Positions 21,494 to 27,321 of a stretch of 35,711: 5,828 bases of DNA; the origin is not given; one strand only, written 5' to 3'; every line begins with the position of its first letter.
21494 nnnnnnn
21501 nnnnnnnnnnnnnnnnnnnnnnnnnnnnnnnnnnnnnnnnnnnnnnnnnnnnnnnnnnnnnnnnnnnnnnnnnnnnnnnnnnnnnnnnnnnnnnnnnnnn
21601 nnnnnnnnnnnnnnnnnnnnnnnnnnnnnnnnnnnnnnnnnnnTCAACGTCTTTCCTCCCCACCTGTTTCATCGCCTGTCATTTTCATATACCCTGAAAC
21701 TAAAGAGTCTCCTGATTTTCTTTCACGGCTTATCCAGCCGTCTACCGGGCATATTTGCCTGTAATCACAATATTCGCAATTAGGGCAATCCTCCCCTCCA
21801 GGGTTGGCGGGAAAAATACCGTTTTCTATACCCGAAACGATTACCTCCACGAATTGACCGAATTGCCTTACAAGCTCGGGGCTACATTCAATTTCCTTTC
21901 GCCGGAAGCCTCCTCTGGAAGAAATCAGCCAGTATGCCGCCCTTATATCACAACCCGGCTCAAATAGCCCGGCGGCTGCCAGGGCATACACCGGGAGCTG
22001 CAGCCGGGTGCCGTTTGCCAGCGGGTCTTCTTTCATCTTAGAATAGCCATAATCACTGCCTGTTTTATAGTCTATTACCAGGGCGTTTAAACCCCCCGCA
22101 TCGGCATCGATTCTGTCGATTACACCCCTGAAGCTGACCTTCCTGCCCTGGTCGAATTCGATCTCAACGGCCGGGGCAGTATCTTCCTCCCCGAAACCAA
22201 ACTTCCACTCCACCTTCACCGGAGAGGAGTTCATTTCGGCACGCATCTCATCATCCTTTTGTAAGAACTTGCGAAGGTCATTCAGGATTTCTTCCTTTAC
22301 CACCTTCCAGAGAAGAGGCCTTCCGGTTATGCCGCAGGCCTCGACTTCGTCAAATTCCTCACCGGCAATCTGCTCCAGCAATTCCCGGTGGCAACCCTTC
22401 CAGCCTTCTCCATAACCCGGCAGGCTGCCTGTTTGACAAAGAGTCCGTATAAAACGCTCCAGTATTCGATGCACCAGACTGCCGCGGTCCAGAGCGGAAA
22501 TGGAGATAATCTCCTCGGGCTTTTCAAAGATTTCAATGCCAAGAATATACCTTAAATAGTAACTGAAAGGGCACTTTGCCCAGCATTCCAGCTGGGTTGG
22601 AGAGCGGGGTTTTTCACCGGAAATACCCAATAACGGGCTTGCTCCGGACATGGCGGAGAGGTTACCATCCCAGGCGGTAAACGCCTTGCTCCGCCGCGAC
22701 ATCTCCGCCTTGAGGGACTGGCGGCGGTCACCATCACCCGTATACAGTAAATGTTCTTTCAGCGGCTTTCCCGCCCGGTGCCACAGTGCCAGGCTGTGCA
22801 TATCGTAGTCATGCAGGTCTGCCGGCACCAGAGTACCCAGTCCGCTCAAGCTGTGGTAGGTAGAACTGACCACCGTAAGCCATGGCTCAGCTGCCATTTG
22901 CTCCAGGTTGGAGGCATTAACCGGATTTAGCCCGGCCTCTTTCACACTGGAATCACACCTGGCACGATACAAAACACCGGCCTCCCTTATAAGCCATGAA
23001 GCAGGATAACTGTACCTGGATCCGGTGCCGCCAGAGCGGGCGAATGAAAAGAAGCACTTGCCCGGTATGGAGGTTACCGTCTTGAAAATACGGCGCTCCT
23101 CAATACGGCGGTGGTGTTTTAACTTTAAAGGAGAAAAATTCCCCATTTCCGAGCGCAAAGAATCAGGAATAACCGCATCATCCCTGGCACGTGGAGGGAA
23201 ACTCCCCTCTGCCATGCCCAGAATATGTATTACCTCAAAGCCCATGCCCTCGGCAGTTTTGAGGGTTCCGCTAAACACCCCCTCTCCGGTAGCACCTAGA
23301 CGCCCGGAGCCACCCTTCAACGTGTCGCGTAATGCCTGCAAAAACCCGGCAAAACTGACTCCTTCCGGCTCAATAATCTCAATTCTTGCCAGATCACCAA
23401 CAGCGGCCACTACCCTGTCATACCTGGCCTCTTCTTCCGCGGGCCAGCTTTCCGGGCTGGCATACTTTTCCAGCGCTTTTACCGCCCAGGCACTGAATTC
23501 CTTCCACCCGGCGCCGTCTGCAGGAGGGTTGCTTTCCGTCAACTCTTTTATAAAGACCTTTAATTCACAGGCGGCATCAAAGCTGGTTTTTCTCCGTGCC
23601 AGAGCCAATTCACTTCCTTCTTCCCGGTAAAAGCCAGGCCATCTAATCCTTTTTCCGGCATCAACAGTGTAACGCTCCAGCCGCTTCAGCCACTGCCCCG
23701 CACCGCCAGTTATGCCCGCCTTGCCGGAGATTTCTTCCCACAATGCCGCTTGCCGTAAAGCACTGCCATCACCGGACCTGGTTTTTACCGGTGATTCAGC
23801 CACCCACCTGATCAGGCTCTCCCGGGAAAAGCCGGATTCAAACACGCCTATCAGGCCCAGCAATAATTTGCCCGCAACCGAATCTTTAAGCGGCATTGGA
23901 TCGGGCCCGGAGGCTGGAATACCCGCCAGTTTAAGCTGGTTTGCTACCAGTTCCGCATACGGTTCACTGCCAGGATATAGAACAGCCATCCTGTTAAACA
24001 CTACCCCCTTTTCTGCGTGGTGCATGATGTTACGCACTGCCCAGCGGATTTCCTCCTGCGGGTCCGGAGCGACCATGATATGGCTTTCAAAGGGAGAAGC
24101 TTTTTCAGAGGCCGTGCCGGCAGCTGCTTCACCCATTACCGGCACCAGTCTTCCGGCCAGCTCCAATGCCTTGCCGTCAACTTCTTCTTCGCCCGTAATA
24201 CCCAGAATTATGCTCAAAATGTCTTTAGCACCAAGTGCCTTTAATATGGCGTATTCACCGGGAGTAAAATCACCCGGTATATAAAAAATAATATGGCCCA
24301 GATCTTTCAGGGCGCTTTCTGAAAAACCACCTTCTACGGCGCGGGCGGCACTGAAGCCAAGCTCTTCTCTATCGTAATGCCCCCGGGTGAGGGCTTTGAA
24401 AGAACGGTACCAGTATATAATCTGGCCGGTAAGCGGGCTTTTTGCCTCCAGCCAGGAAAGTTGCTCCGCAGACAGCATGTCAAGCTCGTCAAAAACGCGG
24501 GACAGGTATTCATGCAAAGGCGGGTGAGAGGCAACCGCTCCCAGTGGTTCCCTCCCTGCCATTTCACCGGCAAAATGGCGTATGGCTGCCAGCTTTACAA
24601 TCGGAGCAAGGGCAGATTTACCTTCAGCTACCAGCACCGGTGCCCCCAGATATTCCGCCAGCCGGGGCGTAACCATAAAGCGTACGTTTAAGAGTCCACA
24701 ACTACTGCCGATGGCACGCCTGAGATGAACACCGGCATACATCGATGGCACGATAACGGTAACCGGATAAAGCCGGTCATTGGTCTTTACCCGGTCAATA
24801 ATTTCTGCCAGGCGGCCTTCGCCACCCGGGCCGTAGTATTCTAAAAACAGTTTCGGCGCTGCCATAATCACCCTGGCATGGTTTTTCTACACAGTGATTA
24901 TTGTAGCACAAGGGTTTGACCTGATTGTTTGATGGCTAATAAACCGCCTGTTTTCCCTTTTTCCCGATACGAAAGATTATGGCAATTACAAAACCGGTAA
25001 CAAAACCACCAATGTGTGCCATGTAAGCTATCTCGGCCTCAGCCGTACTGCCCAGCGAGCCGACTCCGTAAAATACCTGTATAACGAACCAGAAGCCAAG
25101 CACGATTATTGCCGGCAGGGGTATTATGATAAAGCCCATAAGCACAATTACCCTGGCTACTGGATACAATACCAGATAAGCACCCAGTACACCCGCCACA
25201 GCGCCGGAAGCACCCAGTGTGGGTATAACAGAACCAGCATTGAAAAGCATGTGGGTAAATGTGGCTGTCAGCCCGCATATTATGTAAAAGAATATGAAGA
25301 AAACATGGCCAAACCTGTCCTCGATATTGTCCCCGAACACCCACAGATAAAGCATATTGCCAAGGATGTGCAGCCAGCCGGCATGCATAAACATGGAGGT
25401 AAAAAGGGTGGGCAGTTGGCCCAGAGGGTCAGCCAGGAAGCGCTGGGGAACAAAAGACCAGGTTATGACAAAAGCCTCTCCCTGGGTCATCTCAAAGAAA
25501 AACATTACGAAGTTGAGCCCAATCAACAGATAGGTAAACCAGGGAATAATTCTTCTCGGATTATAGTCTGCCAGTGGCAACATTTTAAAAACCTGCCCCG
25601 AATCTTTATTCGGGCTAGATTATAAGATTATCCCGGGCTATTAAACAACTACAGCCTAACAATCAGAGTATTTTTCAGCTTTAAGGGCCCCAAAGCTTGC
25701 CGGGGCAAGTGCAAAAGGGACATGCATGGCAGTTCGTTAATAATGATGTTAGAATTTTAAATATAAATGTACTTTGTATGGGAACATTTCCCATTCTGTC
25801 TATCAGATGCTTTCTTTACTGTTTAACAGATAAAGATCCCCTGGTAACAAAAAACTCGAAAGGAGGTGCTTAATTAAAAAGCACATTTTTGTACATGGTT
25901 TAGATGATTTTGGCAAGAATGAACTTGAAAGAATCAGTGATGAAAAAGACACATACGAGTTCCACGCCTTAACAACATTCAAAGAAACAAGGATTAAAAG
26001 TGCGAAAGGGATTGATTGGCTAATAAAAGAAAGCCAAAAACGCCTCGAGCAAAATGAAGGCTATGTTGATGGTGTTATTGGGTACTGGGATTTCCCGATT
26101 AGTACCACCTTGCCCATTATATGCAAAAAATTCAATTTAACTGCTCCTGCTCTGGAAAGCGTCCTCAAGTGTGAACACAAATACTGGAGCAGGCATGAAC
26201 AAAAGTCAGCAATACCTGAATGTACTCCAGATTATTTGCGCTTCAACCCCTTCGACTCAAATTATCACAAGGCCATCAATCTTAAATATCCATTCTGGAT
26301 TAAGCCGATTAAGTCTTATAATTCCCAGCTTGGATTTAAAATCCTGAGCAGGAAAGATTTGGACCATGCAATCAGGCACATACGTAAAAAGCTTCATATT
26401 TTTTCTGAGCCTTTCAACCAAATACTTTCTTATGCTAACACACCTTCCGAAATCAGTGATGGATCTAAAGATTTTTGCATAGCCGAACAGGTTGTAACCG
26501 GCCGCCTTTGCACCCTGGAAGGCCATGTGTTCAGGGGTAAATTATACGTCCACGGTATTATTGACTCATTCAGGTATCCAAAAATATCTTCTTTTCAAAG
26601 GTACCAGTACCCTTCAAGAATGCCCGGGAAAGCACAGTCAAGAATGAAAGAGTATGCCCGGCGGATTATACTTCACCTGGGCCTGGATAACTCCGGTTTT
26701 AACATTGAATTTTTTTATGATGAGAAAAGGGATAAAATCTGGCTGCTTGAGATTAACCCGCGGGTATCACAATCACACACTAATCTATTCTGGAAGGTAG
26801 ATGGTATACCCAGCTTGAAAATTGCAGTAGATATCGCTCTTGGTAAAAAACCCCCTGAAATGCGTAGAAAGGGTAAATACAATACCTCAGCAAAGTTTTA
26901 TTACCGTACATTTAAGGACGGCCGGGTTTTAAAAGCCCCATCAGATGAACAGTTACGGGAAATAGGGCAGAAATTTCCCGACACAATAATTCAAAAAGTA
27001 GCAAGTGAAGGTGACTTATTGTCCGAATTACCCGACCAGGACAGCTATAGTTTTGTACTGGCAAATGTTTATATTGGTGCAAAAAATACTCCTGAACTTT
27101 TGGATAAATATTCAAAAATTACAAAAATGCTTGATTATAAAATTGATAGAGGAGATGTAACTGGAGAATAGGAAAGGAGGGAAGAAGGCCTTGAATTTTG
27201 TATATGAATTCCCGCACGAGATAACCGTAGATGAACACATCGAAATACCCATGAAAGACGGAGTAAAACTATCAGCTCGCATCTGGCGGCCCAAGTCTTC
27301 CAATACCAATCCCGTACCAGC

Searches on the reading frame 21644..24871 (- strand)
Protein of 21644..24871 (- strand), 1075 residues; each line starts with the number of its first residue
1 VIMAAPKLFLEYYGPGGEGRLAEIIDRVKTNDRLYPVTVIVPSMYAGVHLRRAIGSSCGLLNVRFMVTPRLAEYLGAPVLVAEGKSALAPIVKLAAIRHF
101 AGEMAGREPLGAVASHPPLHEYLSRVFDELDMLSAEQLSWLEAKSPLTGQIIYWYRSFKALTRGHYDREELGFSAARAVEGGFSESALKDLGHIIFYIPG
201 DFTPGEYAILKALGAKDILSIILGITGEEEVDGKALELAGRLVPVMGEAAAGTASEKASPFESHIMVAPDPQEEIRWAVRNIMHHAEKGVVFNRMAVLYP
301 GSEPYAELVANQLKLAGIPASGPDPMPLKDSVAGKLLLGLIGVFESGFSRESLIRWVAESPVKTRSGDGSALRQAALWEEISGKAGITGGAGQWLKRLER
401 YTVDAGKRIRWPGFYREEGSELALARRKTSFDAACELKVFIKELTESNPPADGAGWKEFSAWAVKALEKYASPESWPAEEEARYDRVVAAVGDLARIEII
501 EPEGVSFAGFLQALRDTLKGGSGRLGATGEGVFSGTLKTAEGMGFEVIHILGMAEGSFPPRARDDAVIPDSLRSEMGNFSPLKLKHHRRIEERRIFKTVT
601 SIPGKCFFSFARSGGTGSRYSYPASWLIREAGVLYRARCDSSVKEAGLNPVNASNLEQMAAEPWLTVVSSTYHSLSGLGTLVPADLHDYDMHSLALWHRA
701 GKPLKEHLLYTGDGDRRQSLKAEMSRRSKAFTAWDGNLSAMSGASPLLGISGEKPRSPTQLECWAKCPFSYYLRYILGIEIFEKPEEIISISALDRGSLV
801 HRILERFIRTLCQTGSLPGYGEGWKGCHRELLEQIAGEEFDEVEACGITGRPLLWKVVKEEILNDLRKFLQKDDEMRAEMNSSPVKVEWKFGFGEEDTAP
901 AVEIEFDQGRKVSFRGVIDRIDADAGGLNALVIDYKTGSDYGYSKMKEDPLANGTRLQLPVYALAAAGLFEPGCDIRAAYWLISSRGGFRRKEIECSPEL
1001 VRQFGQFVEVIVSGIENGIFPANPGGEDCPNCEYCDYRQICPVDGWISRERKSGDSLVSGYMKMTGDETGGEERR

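Call 32: search_protein_families(library=pfam, proteins=[window:21644-24871:-], max_evalue=0.00001)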
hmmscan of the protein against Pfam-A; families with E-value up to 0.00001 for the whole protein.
window:21644-24871:- (1075 aa): 1 family
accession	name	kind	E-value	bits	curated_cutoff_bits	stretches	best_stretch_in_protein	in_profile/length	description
PF12705.13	PDDEXK_1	-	1.2e-40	140.5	22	1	757-1042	3-247/247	PD-(D/E)XK nuclease superfamily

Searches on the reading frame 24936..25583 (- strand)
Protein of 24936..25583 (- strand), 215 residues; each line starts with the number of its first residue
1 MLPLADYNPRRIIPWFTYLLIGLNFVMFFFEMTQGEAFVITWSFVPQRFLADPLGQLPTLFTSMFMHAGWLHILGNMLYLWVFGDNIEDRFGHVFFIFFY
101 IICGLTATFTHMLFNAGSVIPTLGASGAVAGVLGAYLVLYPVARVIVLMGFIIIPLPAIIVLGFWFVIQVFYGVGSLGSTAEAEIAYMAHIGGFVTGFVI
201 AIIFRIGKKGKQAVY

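Call 32: search_protein_families(library=pfam, proteins=[window:24936-25583:-], max_evalue=0.00001)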
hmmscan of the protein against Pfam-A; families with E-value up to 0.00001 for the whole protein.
window:24936-25583:- (215 aa): 1 family
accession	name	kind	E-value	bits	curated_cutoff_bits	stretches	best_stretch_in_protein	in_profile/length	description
PF01694.28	Rhomboid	-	2.9e-35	122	22.6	1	55-204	2-140/143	Rhomboid domain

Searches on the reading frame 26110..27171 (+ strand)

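Call 32: search_protein_families(library=pfam, proteins=[window:26110-27171:+], max_evalue=0.00001)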
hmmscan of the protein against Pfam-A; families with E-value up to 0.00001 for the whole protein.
window:26110-27171:+ (353 aa): 2 families
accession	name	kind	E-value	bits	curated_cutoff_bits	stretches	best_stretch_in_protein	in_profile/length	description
PF13535.11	ATP-grasp_4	-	3.2e-09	37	27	1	59-219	2-153/160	ATP-grasp domain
PF02786.22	CPSase_L_D2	-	1.2e-08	35.2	19.8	1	174-247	136-207/211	Carbamoyl-phosphate synthase L chain, ATP binding domain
